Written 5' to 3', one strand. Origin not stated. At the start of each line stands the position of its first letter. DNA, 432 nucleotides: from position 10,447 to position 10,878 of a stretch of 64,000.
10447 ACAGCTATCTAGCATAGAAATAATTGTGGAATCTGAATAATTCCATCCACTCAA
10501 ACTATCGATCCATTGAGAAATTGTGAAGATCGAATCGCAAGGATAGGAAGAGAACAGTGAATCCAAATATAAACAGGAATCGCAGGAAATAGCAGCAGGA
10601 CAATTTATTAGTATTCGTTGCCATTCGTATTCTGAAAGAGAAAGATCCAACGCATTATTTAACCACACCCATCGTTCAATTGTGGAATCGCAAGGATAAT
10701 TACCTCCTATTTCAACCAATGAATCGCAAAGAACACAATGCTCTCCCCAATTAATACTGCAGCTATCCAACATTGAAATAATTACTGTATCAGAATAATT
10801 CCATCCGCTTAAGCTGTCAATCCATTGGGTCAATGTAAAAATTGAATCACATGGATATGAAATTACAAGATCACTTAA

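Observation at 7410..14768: About 43 tandem cysteine-bracketed ~50-aa modules inserted between the N-terminal region and the YD shell of the RHS protein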

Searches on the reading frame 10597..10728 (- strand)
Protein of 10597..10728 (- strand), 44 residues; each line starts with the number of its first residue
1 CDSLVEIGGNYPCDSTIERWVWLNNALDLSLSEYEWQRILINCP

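Call 14: search_solved_structures(query=A1, max_evalue=10, show_alignments=3)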
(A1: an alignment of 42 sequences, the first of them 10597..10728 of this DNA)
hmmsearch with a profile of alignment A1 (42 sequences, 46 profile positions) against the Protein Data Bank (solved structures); distinct sequences matched with E-value up to 10: 15.
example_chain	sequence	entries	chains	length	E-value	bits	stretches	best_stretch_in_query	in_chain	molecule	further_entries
3co1_A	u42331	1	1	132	0.001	22.5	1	16-34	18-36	Microtubule-associated protein RP/EB family member 3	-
9f3r_S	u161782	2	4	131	0.0011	22.5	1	16-34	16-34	Microtubule-associated protein RP/EB family member 3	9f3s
1wyo_A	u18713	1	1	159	0.0019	21.6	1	16-34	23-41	Microtubule-associated protein RP/EB family member 3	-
3jak_N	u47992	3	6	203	0.0039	20.7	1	16-34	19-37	Microtubule-associated protein RP/EB family member 3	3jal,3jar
7sj9_M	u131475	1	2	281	0.0093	19.4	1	17-33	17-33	Microtubule-associated protein RP/EB family member 3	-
1pa7_A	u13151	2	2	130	0.014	18.9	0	15-38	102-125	Microtubule-associated protein RP/EB family member 1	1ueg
2qjz_A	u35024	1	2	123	0.014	18.8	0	15-38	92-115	Microtubule-associated protein RP/EB family member 1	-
1vka_A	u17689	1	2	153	0.016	18.7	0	15-38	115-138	Microtubule-associated protein RP/EB family member 1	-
2r8u_A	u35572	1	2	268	0.11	16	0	15-38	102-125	Microtubule-associated protein RP/EB family member 1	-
9w2w_A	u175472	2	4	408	0.31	14.6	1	17-41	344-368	LolF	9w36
9w35_A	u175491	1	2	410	0.31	14.5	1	17-41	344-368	LolF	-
9w37_A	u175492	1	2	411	0.32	14.5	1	17-41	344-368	LolF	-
2qjx_A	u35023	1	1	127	0.37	14.3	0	16-33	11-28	Protein BIM1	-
1qso_A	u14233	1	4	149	0.94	13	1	16-39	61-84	HPA2 HISTONE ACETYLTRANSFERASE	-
1qsm_A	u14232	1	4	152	0.97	13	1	16-39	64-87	HPA2 HISTONE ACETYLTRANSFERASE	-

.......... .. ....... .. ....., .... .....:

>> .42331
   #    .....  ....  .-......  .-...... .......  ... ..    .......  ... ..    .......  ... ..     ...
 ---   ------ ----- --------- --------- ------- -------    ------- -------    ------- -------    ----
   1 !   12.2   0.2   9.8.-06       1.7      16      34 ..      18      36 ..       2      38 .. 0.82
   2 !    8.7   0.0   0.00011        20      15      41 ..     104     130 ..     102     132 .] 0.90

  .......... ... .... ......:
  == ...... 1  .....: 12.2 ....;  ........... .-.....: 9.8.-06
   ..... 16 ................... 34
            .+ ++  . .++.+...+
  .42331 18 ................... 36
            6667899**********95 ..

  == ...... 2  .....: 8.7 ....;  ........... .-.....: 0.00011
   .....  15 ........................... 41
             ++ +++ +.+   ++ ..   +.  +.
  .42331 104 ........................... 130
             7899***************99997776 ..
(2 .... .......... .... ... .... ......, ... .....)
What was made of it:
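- On Calponin-homology (CH) domain of EB proteins: The whole-sequence E-value is about 1e-3 and the per-stretch E-values are 1.7-20 (call 14).
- Tried and rejected: CH-domain (EB3) hit: motif-level only (call 14), rejected.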

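Call 20: search_protein_representatives(alignment_id=A1)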
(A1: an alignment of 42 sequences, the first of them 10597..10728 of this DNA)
Query: 42 sequences, 46 profile positions. Proteins with E-value up to 0.001 (for the whole library): 14; up to 1e-10: 8; up to 1e-30: 6. The best 14 are listed.
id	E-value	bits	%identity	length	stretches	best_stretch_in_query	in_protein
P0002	0.0e+00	1149.2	-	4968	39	1-45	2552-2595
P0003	1.2e-211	700.9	-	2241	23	1-44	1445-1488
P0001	2.6e-94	325.4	-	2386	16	1-45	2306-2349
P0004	6.9e-62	221.6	-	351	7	1-45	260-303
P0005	7.7e-57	205.4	-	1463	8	1-46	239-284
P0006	1.9e-31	124.1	-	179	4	1-46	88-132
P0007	8.5e-23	96.4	-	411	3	1-46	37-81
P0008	3.3e-13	65.7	-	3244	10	19-44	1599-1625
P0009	4.8e-08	49.2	-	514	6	16-30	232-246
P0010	3.0e-06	43.4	-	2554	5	1-44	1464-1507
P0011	4.3e-05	39.8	-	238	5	14-38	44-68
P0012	4.7e-04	36.4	-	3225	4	1-46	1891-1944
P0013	8.6e-04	35.6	-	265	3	16-35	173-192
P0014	8.6e-04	35.6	-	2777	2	17-44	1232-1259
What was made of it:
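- Tried and rejected: The exhaustive profile search was needed (call 20).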

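Call 24: search_protein_families(library=pfam, proteins=[P0002, P0007, P0009, P0011, P0013, P0008], max_evalue=0.01)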
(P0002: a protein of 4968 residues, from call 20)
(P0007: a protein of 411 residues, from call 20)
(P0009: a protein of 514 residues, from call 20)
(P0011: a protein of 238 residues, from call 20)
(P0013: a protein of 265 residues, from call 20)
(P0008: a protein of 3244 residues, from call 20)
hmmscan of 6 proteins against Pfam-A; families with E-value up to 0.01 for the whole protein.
P0002 (4968 aa): 5 families
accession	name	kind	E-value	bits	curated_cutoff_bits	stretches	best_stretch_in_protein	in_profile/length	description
PF19081.6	Ig_7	-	7.6e-06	26.6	27.3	1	3227-3274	28-79/84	Ig-like domain CHU_C associated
PF20041.5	DUF6443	-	0.00017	22.3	27.8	1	303-381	13-89/137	Domain of unknown function (DUF6443)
PF00413.30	Peptidase_M10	-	0.00067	20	24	1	4866-4897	103-134/159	Matrixin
PF10462.15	Peptidase_M66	-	0.0017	17.8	20.6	1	4856-4920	176-245/306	Peptidase M66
PF18911.6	PKD_4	-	0.0046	17.4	27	0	2888-2937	28-73/85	PKD domain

P0007 (411 aa): 0 families

P0009 (514 aa): 4 families
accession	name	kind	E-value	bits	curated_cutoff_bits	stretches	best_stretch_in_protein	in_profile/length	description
PF22730.1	NCC-H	-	1.5e-05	25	27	0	131-141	13-23/29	NACHT C-terminal Cysteine and Histidine-containing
PF18107.7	HTH_ABP1_N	-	6e-05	23.1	22.5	0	428-446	17-35/61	Fission yeast centromere protein N-terminal domain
PF21322.2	KDM6_C-hel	-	0.00025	21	26.8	0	470-484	27-41/56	Lysine-specific demethylase 6/UTY, C-terminal helical domain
PF01022.26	HTH_5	-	0.002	18.4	22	0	473-490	21-38/47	Bacterial regulatory protein, arsR family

P0011 (238 aa): 1 family
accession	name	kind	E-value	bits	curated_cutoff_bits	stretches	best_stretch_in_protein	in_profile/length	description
PF10069.14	DICT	-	0.0033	17.8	23.8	0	72-88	41-57/129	Sensory domain in DIguanylate Cyclases and Two-component system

P0013 (265 aa): 2 families
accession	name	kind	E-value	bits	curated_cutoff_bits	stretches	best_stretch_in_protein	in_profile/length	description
PF03243.20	MerB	-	0.001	19.5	27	0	3-63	48-104/126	Alkylmercury lyase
PF16331.10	TolA_bind_tri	-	0.0031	18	30.1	0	95-126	7-40/76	TolA binding protein trimerisation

P0008 (3244 aa): 3 families
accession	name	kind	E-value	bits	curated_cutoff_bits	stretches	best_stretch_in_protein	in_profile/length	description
PF20041.5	DUF6443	-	1.4e-09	38.7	27.8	1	348-427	16-96/137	Domain of unknown function (DUF6443)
PF00452.24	Bcl-2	-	3.7e-09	37.5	31.4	0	1575-1654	15-89/100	Apoptosis regulator proteins, Bcl-2 family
PF05593.20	RHS_repeat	-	2.9e-05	24.8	22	1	2725-2760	1-37/38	RHS Repeat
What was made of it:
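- Tried and rejected: Bcl-2 Pfam hit in P0008: no individual stretch passed the E-value limit, so I treat it as spurious (call 24).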

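Call 25: search_protein_families(library=pfam, proteins=[P0010, P0012, P0014], max_evalue=0.01)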
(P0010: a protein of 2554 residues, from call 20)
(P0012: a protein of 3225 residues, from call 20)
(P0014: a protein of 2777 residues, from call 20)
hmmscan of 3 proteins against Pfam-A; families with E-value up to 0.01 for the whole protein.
P0010 (2554 aa): 2 families
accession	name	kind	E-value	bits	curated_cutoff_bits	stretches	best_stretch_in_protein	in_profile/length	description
PF20041.5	DUF6443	-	1e-07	32.7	27.8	1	263-338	16-89/137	Domain of unknown function (DUF6443)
PF05593.20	RHS_repeat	-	0.004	18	22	0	1663-1697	1-31/38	RHS Repeat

P0012 (3225 aa): 2 families
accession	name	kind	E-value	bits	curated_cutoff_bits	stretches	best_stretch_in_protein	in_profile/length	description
PF20041.5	DUF6443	-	8e-09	36.3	27.8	1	964-1112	19-128/137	Domain of unknown function (DUF6443)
PF05593.20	RHS_repeat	-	8.8e-07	29.6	22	0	2295-2324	1-30/38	RHS Repeat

P0014 (2777 aa): 1 family
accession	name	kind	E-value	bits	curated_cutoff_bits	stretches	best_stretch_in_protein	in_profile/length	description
PF20041.5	DUF6443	-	0.00062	20.4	27.8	1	286-446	17-135/137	Domain of unknown function (DUF6443)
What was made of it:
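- On RHS / YD-repeat polymorphic toxin (whole protein): Homologues aligned over the same region do hit it (P0008 at 24.8 bits, P0012 at 29.6 bits; calls 24, 25).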

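Call 101: find_encoding_contigs(protein=P0005, flank=10000, max_places=3)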
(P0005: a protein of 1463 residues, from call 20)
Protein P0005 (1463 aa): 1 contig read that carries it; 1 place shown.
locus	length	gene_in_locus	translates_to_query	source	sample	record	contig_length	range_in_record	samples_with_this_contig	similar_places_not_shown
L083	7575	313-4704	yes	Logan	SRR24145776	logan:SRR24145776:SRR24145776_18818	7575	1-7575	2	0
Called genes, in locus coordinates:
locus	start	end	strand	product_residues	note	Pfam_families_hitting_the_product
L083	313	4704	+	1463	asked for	PF05593:RHS_repeat (faint)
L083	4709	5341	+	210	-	-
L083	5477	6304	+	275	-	-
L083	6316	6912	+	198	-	-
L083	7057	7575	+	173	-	?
